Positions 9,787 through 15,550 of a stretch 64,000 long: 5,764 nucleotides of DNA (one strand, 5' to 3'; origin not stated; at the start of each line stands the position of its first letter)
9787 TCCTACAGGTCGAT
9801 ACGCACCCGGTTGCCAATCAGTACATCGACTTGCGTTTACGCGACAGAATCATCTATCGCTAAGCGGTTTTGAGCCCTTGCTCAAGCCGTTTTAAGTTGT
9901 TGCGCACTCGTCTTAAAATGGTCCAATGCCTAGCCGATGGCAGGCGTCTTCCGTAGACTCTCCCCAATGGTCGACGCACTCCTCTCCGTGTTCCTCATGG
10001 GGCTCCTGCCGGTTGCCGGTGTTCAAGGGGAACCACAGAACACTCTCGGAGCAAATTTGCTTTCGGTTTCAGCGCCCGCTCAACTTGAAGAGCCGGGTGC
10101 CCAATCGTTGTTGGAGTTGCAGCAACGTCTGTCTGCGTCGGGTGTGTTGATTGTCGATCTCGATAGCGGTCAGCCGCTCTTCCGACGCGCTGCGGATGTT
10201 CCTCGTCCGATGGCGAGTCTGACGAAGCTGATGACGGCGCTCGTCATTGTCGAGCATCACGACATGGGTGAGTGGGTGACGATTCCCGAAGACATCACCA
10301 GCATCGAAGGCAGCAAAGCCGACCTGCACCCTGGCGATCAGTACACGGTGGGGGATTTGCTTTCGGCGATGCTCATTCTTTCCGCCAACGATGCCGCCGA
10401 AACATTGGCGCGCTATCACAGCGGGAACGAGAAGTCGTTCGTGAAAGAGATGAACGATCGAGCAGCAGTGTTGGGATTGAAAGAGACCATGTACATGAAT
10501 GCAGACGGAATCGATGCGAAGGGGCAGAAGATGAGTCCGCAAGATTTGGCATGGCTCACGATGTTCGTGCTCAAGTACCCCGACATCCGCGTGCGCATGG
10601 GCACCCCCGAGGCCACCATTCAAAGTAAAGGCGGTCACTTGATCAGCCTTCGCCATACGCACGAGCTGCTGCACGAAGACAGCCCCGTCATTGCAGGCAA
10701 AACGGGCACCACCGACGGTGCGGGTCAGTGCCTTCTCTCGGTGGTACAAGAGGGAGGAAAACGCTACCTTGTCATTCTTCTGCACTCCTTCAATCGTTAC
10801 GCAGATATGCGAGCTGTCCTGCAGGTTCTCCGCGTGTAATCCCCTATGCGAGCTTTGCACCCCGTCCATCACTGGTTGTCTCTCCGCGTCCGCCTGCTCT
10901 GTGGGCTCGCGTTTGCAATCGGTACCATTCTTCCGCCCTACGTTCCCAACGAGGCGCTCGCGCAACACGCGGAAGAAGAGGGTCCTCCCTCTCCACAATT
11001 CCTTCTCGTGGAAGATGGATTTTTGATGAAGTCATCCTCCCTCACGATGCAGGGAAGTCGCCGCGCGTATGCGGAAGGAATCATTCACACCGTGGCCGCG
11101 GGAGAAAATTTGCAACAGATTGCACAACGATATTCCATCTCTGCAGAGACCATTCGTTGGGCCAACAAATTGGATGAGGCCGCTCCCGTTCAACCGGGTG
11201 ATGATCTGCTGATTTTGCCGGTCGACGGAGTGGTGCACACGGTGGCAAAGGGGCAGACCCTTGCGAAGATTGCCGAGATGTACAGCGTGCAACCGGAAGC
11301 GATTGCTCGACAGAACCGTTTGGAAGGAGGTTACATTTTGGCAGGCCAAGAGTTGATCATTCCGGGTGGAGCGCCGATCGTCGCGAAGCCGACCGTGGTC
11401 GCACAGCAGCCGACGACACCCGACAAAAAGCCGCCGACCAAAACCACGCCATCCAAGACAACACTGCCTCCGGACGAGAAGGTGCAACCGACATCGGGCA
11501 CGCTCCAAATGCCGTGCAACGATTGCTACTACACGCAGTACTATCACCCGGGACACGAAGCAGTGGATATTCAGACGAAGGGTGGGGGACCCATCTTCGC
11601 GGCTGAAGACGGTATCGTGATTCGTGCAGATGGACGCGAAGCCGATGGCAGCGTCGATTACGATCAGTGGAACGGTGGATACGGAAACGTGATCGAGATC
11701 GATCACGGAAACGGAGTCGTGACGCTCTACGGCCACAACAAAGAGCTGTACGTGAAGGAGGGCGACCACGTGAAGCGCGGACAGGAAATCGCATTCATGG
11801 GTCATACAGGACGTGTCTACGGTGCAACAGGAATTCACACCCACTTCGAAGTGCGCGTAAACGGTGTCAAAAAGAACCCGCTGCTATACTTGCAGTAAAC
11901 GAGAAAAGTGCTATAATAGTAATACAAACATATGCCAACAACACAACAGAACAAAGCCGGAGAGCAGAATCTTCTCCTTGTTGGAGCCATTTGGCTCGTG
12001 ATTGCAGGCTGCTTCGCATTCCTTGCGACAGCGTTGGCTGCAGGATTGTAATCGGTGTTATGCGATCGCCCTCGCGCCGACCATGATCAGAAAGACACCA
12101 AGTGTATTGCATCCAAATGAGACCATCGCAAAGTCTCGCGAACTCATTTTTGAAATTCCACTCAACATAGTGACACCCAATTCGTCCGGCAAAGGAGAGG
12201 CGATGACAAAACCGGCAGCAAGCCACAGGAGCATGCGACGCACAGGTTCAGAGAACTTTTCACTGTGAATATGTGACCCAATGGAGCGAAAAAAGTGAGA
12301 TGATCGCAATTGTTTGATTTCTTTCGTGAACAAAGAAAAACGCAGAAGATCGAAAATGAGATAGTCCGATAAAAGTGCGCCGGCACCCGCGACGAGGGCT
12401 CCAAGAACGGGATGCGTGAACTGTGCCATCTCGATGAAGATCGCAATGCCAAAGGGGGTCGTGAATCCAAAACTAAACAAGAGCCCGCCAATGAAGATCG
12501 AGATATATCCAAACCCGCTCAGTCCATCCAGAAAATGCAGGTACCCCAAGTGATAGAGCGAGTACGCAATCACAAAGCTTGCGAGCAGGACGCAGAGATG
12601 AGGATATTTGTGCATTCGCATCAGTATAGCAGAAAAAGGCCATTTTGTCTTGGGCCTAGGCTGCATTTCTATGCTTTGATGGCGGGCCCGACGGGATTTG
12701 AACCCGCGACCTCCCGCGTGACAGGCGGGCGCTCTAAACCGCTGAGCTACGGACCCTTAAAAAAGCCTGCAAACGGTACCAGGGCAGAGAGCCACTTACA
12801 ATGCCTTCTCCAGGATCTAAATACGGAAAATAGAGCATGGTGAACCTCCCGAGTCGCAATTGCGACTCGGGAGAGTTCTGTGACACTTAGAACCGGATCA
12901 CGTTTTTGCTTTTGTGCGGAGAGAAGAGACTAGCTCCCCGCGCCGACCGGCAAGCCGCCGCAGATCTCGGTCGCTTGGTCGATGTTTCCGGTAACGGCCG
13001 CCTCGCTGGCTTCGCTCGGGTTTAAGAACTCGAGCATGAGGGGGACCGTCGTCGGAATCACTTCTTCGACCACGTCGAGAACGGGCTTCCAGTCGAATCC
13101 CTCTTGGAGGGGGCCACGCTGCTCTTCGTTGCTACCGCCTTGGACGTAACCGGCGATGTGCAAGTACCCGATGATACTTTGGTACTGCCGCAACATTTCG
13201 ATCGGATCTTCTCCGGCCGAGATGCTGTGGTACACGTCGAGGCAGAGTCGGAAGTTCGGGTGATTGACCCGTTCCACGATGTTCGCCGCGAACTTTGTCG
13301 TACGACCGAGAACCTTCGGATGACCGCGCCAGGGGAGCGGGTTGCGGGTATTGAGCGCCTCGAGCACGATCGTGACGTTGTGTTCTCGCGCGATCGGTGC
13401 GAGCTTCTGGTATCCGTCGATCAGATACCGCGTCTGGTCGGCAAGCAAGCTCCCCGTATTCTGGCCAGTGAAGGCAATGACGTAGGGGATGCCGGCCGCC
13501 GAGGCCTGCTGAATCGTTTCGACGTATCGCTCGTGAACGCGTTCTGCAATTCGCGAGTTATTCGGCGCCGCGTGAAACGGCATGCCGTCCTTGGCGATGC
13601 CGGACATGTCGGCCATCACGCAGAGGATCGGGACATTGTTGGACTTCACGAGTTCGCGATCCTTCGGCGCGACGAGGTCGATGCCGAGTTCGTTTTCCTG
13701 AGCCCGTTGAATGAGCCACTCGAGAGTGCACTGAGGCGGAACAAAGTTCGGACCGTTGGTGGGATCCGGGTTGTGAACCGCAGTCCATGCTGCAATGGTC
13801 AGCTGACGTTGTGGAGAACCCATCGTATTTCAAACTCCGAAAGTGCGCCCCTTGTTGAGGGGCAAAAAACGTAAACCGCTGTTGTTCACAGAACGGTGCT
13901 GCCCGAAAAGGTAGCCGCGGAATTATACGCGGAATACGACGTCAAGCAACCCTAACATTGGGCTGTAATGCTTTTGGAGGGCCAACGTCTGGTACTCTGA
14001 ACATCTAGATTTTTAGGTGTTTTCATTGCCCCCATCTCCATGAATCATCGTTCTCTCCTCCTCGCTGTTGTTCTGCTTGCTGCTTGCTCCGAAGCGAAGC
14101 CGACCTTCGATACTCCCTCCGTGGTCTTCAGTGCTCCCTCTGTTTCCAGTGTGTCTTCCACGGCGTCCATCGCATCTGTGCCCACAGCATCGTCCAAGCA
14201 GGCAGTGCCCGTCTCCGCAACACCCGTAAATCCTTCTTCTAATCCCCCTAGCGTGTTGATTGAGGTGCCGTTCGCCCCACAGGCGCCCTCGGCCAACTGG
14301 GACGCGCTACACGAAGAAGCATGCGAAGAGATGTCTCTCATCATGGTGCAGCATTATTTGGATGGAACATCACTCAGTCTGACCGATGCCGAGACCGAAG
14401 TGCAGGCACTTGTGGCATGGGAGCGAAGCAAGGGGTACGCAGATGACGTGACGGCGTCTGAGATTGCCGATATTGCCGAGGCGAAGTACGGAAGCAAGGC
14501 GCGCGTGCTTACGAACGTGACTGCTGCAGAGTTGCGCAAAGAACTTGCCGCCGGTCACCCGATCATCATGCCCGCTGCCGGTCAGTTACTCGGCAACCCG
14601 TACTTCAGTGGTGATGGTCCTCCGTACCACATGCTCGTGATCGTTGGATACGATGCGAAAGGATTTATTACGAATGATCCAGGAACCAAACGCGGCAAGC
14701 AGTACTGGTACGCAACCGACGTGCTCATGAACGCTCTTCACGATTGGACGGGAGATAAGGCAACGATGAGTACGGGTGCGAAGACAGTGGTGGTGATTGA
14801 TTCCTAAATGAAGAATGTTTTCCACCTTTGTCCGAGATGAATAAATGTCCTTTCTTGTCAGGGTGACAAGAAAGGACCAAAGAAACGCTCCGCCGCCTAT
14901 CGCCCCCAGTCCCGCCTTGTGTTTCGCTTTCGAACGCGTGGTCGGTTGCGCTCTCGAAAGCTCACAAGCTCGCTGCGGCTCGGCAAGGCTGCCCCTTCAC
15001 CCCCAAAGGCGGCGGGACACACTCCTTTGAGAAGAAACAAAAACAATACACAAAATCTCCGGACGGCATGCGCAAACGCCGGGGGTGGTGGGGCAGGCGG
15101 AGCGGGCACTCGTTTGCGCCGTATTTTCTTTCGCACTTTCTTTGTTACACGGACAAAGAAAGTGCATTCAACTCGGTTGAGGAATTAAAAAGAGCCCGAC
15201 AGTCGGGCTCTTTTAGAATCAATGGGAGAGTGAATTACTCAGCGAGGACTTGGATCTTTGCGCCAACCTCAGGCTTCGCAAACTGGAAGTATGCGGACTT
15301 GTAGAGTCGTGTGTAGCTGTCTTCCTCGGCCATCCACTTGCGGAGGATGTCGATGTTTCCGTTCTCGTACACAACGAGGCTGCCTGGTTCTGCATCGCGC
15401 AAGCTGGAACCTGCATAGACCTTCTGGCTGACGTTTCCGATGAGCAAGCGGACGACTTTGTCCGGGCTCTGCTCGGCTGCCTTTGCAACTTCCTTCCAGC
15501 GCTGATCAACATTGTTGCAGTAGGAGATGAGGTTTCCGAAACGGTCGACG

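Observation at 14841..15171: Two copies of a ~330-nt modular element whose stems differ by compensatory changes: candidate new structured RNA or repeat family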

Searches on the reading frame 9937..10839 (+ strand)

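Call 49: search_protein_families(library=pfam, proteins=[window:9937-10839:+])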
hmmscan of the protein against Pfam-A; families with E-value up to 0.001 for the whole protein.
window:9937-10839:+ (300 aa): 3 families
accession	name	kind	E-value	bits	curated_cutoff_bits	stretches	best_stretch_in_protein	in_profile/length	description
PF00768.25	Peptidase_S11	-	2e-45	155.5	27.6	1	62-282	7-235/239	D-alanyl-D-alanine carboxypeptidase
PF13354.11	Beta-lactamase2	-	4.1e-11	43.1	22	1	69-208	1-143/214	Beta-lactamase enzyme family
PF02113.21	Peptidase_S13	-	0.00053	19.3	22.8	0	66-103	17-54/444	D-Ala-D-Ala carboxypeptidase 3 (S13) family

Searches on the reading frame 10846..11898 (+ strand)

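Call 49: search_protein_families(library=pfam, proteins=[window:10846-11898:+])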
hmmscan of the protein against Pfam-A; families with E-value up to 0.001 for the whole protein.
window:10846-11898:+ (350 aa): 6 families
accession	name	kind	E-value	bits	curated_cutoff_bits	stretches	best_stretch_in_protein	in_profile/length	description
PF01551.29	Peptidase_M23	-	1.1e-25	90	28.7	1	236-345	2-96/96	Peptidase family M23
PF01476.26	LysM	-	8.5e-20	70.9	20.9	2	131-173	1-43/43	LysM domain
PF23473.1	LysM3_LYK4_5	-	6.6e-07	29.7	29.3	0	83-112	7-36/48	LYK4/5 LysM3 domain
PF23446.1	LysM1_NFP_LYK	-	1e-05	26.8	36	0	137-173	16-54/60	NFP/LYK LysM1 domain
PF04255.20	DUF433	-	1.3e-05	25.4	23.6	0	125-153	20-49/56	Protein of unknown function (DUF433)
PF13533.13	Biotin_lipoyl_2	-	0.00021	21.5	29.8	0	299-316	12-29/32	Biotin-lipoyl like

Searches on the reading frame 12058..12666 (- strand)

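Call 50: search_protein_families(library=pfam, proteins=[window:12058-12666:-])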
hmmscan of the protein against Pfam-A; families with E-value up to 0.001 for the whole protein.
window:12058-12666:- (202 aa): 1 family
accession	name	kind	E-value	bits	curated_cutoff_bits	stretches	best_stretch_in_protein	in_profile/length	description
PF09335.16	VTT_dom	-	4.4e-05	24.4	33.9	1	80-195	10-118/123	VTT domain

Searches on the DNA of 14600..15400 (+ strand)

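Call 5: search_rna_families(source=window, start=14600, end=15400, threshold=evalue, max_evalue=10)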
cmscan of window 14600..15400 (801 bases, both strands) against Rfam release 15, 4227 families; matches with E-value up to 10: 10.
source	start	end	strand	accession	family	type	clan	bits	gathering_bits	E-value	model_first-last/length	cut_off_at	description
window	15131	15211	+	RF02236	asX2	Gene; sRNA;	-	23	70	0.049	1-87/87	no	Xanthomonas sRNA asX2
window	14847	14877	-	RF03871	mir-5681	Gene; miRNA;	-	19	88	0.47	15-47/61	no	mir-5681 microRNA precursor family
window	14847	14877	+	RF03871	mir-5681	Gene; miRNA;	-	18.4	88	0.69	15-47/61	no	mir-5681 microRNA precursor family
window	15155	15239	-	RF01770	rimP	Cis-reg; leader;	-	18.2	47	3.4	1-102/102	no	Gammaprotebacteria rimP leader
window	15320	15356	-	RF01549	TB8Cs2H1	Gene; snRNA; snoRNA; HACA-box;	-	17.7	40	0.99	1-65/65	no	Trypanosomatid snoRNA TB8Cs2H1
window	15151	15219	+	RF01859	Phe_leader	Cis-reg; leader;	-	16.4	55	7.6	1-125/125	no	Phenylalanine leader peptide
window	15190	15251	-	RF02677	NsiR4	Gene; sRNA;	-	16.3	40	0.71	1-65/65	no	Nitrogen stress-induced RNA 4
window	15141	15215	+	RF02891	AgrB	Gene; antisense;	-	16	40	8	1-84/84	no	ArsR-gov region gene B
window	15133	15165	+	RF00668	mir-302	Gene; miRNA;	CL00096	15.7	55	7.7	20-49/68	no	mir-302 microRNA precursor family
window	14759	14816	+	RF01123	sR35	Gene; snRNA; snoRNA; CD-box;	-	12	60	3.5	1-57/57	no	Small nucleolar RNA sR35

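Call 23: search_dna_similar(query=window:14841-15200:+, collection=plasmids, mode=distant, max_evalue=0.01)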
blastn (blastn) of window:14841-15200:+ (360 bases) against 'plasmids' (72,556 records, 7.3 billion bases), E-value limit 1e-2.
No match.

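Call 24: search_dna_similar(query=window:14841-15200:+, collection=phages, mode=distant, max_evalue=0.01)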
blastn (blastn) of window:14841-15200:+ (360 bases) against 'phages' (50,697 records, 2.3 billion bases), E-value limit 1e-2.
No match.
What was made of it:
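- On MITE: There is no blastn match in the plasmid or phage collections (calls 23, 24).
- There is no phage or plasmid similarity (calls 23, 24).
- Tried and rejected: No match (calls 23, 24).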

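Call 92: build_rna_model(alignment_id=A8, structure=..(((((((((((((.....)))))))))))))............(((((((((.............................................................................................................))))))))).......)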
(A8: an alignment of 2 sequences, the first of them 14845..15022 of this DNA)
Model R1 built from alignment A8 (2 sequences, 179 columns); structure: as given.
model positions 179; base pairs 22; branch points 1; effective number of sequences 1.32; information 0.591 bits per position. Calibrated on 0.2 Mb of random sequence (short: E-values are rough).
structure used (alignment columns):
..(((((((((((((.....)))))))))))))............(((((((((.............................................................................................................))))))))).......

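Call 95: search_with_rna_model(model_id=R1, sources=[window, L008, L009, L010, L013, L014, L015, L017, L018], max_evalue=10, make_alignment=true)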
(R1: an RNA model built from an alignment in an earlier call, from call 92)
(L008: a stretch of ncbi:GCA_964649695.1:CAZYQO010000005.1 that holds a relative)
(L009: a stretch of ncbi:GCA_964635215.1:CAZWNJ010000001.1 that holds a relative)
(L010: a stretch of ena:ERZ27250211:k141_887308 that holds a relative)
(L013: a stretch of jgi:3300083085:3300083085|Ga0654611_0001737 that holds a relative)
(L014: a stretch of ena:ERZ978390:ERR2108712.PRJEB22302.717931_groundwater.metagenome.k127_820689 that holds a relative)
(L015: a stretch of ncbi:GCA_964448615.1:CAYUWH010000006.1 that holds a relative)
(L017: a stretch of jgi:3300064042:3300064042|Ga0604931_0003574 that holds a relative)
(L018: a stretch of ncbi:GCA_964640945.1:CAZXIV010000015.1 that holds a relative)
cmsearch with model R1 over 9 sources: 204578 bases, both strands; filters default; matches with E-value up to 10: 14.
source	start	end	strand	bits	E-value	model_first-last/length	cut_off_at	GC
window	14845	15022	+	211.8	2.9e-55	1-179/179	no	0.61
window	39809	39986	+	210.5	6.8e-55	1-179/179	no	0.61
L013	6296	6468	-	58.4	3.8e-14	1-179/179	no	0.62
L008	14664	14811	-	38.4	8.4e-09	1-179/179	no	0.59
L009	1673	1819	-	34.2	1.2e-07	1-179/179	no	0.63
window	40031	40139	-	30.9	8.6e-07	1-179/179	no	0.56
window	14826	14879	-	28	5.4e-06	1-179/179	no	0.43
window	15066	15167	-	27.7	6.2e-06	1-179/179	no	0.57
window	39797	39843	-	25.6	2.3e-05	1-179/179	no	0.36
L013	6509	6528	+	9.8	0.4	144-163/179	no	0.65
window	10105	10179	-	8.5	0.88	89-163/179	no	0.56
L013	6433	6482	+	8.2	1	1-179/179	no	0.44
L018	1340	1439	+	7.8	1.4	1-179/179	no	0.55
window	42516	42541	+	4.7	9.4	138-163/179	no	0.54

Alignment A9: 14 matches aligned to the model, 228 columns, each read 5' to 3' on its own strand. Consensus structure (alignment columns), stored with it:
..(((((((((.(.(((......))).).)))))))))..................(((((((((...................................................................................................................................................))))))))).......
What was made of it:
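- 14841..15035 (+): Copy 1, left arm: a full unit read in its C-rich orientation (hairpin, AAAGAAA linker, helix P1, variable domain V1, C-rich 13-mer, P1 3' strand, tail). It is one of the two seed sequences of CM R1, so its own match is by construction (call 95).
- A CM built only from the two left arms finds those units (58, 38 and 34 bits) and both right arms on the opposite strand (31 and 28 bits) (call 95).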

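Call 96: search_with_rna_model(model_id=R1, sources=[window, L008, L009, L013], max_evalue=5e-7, make_alignment=true, show_alignments=6)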
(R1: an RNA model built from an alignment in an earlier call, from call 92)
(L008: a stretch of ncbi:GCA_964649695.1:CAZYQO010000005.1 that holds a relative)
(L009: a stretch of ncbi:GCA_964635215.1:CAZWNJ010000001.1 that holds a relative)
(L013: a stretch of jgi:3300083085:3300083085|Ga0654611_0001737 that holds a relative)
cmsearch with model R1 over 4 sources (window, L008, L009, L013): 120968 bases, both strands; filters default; matches with E-value up to 5e-7: 5.
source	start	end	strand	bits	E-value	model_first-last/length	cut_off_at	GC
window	14845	15022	+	211.8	1.7e-55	1-179/179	no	0.61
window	39809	39986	+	210.5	4e-55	1-179/179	no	0.61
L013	6296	6468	-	58.4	2.2e-14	1-179/179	no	0.62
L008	14664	14811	-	38.4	4.9e-09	1-179/179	no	0.59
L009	1673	1819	-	34.2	6.9e-08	1-179/179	no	0.63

Alignment A10: 5 matches aligned to the model, 189 columns, each read 5' to 3' on its own strand. Consensus structure (alignment columns), stored with it:
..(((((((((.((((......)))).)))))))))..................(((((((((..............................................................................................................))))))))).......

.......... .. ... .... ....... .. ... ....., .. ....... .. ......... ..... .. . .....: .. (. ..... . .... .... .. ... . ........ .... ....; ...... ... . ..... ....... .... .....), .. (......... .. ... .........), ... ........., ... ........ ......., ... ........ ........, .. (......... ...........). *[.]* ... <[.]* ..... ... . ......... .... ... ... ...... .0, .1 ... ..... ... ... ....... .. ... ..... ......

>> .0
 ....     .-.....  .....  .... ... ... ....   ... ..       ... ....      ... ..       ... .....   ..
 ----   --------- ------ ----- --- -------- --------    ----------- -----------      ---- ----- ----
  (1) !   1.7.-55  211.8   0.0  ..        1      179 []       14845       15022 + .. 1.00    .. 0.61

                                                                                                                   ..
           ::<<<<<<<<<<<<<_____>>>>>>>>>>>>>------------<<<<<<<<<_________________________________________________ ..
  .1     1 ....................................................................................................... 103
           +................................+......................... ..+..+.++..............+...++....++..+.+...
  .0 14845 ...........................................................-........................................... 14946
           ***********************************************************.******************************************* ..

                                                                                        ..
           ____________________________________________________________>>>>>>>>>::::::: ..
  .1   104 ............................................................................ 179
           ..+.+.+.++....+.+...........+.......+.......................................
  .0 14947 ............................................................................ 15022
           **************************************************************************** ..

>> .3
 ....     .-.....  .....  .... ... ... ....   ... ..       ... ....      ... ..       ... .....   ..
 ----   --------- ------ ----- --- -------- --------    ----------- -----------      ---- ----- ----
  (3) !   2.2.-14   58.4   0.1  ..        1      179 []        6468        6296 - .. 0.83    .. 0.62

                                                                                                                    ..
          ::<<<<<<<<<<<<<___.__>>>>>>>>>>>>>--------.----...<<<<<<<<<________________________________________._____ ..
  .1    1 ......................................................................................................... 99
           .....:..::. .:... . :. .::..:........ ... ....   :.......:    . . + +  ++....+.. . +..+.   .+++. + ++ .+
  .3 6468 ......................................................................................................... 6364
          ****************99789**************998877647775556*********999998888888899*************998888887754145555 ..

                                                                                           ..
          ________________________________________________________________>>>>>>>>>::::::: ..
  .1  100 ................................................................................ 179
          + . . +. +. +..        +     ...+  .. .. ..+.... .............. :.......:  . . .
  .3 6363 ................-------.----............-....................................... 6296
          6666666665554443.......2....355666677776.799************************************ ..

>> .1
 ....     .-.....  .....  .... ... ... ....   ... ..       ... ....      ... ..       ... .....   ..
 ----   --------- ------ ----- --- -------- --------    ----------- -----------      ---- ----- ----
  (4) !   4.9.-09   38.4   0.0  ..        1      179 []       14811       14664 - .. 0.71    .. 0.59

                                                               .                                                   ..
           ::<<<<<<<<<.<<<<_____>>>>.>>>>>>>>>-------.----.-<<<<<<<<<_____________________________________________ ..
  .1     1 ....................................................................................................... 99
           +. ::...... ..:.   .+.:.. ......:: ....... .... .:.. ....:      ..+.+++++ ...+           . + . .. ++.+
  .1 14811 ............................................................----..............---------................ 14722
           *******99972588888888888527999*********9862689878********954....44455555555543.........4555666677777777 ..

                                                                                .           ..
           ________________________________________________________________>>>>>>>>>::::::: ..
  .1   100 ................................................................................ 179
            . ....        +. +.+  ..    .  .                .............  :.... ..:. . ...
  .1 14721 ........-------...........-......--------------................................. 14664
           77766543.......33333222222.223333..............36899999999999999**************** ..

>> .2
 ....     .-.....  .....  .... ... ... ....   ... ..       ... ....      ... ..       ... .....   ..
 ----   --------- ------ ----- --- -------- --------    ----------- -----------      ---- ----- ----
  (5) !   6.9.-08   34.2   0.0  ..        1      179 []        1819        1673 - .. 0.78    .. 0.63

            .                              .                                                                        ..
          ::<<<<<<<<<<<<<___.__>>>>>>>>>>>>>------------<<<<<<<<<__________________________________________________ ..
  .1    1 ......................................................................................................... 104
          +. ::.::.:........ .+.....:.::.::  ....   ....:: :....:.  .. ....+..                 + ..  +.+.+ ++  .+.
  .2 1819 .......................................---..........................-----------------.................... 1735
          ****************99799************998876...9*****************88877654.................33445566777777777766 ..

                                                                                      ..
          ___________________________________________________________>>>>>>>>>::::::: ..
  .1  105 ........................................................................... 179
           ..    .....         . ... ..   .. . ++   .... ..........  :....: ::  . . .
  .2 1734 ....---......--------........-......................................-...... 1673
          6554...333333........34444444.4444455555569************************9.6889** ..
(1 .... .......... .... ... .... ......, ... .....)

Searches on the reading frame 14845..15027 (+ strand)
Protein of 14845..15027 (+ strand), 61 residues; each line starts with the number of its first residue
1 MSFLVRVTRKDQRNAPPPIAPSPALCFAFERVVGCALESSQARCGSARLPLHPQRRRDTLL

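Call 93: search_protein_representatives(alignment_id=A6)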
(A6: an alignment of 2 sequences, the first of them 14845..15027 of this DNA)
Query: 2 sequences, 66 profile positions. Proteins with E-value up to 0.001 (for the whole library): 1; up to 1e-10: 0; up to 1e-30: 0. The best 1 are listed.
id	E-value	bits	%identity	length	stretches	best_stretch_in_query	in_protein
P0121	6.2e-06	42.9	-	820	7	8-50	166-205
